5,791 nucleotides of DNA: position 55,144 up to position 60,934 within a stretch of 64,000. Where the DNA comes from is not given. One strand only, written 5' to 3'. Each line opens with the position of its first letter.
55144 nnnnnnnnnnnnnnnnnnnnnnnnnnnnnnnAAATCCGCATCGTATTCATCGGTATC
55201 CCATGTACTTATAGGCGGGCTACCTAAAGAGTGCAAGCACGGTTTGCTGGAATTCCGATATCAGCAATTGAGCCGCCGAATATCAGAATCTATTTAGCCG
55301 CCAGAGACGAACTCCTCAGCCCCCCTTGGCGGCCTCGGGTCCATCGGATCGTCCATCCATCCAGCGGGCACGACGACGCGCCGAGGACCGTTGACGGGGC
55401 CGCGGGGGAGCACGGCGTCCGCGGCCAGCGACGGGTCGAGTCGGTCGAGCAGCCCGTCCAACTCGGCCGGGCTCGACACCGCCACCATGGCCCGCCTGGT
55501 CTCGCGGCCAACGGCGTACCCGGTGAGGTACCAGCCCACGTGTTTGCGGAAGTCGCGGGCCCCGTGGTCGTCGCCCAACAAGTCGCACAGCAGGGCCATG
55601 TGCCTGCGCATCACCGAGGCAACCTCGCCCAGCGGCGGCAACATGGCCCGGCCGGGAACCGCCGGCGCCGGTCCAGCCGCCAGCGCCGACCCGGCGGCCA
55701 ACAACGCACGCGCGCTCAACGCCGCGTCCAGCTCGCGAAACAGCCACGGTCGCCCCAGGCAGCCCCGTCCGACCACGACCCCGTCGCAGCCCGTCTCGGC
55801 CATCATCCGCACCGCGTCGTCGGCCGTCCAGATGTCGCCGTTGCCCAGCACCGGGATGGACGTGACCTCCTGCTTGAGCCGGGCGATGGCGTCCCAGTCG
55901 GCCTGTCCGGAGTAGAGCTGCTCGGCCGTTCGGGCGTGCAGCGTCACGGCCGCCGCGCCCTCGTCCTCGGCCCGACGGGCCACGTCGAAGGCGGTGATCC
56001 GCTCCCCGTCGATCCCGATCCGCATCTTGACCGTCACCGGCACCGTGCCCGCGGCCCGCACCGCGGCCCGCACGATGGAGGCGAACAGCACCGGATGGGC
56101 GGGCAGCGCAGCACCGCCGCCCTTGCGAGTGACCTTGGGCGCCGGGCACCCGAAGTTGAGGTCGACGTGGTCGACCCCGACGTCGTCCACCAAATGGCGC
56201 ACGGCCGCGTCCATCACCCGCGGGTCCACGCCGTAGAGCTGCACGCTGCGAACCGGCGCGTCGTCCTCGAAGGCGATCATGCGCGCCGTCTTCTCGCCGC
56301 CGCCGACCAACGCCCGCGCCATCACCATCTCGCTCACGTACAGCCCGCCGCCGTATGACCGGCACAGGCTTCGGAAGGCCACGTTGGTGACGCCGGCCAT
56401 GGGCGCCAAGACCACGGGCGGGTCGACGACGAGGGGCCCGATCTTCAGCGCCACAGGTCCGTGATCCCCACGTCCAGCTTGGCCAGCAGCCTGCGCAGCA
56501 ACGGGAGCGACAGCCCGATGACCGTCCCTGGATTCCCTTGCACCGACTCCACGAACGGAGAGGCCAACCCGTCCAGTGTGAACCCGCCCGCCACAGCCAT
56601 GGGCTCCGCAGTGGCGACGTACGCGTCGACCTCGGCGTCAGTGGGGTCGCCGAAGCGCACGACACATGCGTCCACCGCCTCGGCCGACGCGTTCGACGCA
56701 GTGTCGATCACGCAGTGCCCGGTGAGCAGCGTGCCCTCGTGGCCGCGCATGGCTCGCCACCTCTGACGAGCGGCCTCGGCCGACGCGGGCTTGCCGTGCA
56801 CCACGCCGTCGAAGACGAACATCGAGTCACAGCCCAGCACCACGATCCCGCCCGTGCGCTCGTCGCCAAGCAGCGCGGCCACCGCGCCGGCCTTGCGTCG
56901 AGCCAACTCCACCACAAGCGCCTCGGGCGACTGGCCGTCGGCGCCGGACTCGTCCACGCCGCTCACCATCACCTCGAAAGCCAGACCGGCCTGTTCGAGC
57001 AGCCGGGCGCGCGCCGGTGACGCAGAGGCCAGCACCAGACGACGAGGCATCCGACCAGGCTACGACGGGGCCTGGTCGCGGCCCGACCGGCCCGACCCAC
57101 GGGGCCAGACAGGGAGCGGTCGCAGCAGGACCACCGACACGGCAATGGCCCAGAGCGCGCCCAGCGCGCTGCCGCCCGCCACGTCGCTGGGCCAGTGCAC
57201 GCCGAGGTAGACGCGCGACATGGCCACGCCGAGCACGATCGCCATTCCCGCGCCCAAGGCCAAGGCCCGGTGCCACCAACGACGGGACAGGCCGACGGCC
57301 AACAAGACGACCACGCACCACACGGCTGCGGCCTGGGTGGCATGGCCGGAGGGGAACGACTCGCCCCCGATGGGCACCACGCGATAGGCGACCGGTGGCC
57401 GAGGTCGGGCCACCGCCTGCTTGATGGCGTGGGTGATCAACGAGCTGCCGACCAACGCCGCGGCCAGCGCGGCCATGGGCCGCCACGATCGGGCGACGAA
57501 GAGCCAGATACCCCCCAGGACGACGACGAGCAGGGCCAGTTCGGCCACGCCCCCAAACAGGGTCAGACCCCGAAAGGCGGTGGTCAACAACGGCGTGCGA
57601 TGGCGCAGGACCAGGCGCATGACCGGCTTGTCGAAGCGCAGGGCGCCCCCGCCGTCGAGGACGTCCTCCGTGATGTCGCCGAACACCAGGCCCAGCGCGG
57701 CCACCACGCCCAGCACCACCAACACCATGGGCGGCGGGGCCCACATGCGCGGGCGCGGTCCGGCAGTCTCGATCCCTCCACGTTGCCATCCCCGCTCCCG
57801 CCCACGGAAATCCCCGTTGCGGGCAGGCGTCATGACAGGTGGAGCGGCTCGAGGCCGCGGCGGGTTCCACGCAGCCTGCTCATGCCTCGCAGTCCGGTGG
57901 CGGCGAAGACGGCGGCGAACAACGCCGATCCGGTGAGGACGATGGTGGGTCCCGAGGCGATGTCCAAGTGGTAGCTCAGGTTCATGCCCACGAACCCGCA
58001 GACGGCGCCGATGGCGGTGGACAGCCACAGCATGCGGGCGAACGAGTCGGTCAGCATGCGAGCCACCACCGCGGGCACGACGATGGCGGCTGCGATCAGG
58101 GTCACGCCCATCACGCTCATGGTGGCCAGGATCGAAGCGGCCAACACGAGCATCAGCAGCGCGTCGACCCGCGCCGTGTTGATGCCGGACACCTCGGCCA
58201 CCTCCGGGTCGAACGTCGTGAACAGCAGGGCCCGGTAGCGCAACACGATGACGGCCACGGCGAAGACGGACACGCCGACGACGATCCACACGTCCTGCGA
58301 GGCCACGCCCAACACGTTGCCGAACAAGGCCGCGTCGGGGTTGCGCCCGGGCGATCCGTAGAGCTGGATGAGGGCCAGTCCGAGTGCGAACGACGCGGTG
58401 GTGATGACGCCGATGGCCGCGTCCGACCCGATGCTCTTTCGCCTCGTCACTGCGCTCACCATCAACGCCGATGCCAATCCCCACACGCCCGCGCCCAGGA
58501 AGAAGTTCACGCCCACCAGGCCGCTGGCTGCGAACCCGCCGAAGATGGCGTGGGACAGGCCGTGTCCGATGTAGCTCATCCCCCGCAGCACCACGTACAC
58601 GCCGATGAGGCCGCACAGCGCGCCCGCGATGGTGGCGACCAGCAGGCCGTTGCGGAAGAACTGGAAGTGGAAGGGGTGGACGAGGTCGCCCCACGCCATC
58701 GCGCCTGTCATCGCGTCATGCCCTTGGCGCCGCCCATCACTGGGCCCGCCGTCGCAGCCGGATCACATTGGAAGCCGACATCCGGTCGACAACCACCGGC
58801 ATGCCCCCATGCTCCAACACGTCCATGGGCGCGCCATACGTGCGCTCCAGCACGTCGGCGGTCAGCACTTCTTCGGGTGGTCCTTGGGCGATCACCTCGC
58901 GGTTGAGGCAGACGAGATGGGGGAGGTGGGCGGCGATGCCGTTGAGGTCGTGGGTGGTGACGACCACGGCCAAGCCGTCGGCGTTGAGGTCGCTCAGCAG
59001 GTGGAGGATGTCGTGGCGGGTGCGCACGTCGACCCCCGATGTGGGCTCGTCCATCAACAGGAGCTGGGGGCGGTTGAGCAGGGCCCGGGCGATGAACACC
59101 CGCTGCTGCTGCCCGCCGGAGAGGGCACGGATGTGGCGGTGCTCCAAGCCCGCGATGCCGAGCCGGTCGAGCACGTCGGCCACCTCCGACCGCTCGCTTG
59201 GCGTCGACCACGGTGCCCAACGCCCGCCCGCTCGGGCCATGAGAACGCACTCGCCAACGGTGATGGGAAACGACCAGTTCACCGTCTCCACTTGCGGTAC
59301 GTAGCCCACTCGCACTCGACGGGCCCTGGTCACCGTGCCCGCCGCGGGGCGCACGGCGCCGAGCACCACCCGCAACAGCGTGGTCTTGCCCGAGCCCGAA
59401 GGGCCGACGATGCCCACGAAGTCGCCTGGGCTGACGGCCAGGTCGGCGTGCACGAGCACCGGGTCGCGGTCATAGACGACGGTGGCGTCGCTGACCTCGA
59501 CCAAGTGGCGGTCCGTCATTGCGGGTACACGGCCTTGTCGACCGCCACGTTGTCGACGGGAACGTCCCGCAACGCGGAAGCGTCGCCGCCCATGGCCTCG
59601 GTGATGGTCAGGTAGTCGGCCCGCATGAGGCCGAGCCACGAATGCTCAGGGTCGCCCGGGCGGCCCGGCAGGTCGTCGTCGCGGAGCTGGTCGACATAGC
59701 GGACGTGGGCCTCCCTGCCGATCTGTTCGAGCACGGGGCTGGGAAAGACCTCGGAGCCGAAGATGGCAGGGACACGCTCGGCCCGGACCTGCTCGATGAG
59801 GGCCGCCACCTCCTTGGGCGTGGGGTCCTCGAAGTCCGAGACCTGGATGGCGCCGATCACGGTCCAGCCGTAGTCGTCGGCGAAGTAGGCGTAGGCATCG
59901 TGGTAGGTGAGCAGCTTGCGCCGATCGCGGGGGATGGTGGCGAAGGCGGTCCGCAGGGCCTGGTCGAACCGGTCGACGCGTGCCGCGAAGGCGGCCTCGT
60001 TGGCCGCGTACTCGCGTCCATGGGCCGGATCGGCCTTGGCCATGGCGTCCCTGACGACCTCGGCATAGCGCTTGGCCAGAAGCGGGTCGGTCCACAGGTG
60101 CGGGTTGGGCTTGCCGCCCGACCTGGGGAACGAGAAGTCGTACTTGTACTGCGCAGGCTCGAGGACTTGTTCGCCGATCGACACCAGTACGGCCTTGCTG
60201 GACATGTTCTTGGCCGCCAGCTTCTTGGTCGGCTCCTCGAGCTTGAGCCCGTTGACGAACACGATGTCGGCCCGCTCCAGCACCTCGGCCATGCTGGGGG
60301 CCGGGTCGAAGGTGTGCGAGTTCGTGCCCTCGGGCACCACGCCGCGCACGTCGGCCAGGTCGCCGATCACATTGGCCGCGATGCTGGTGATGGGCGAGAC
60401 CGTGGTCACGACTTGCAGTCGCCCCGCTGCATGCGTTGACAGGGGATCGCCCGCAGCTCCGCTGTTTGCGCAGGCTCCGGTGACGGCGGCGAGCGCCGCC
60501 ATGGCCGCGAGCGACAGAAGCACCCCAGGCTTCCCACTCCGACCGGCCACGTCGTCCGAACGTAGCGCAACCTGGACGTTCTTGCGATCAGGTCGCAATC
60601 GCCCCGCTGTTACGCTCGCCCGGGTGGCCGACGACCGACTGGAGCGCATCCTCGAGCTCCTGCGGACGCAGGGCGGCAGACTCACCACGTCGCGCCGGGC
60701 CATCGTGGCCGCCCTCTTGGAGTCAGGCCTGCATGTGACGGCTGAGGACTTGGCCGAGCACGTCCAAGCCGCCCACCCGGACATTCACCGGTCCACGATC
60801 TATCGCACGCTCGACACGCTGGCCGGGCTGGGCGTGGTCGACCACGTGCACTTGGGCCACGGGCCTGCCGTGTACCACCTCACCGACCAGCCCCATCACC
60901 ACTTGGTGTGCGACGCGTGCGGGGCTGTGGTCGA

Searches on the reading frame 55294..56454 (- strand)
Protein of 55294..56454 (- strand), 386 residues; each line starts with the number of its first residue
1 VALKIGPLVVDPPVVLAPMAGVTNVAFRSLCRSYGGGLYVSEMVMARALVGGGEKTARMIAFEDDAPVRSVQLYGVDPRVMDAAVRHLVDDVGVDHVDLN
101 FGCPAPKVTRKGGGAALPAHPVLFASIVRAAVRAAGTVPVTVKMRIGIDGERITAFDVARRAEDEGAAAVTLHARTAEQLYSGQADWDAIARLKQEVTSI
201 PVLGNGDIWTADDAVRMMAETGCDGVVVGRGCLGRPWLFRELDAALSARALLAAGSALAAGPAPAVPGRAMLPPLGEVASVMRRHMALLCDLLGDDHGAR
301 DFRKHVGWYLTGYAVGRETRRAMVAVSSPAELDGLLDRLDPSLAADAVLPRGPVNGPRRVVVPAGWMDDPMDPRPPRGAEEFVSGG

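Call 60: search_protein_families(library=pfam, proteins=[window:55294-56454:-], max_evalue=0.001)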
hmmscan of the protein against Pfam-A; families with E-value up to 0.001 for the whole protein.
window:55294-56454:- (386 aa): 1 family
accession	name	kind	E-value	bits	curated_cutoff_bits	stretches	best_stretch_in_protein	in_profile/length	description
PF01207.24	Dus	-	5.3e-88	295.6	20.4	1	16-333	2-299/311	Dihydrouridine synthase (Dus)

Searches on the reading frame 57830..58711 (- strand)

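Call 60: search_protein_families(library=pfam, proteins=[window:57830-58711:-], max_evalue=0.001)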
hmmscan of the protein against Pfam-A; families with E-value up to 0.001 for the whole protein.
window:57830-58711:- (293 aa): 2 families
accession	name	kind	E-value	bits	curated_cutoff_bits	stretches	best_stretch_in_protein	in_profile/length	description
PF00950.22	ABC-3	-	1.2e-61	209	20.1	1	16-270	2-256/258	ABC 3 transport family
PF01032.23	FecCD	-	0.00012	21.6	26.5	1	66-239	98-275/311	FecCD transport family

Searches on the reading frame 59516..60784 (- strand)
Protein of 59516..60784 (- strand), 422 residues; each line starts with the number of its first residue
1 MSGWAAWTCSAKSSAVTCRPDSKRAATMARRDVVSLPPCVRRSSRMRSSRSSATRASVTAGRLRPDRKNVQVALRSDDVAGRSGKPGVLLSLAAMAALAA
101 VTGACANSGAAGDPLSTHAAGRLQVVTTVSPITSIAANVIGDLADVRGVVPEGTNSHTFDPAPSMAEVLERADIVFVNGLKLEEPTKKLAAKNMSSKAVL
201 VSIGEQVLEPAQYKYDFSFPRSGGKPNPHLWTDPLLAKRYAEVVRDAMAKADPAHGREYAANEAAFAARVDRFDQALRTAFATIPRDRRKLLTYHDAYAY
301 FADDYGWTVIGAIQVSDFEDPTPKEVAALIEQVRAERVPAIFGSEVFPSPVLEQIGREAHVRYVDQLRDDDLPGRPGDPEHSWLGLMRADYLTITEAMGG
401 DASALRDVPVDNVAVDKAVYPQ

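Call 60: search_protein_families(library=pfam, proteins=[window:59516-60784:-], max_evalue=0.001)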
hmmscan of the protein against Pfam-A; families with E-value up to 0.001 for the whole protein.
window:59516-60784:- (422 aa): 1 family
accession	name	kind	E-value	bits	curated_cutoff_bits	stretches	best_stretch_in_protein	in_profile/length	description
PF01297.22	ZnuA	-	1.9e-65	221.4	29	1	125-397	1-263/263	Zinc-uptake complex component A periplasmic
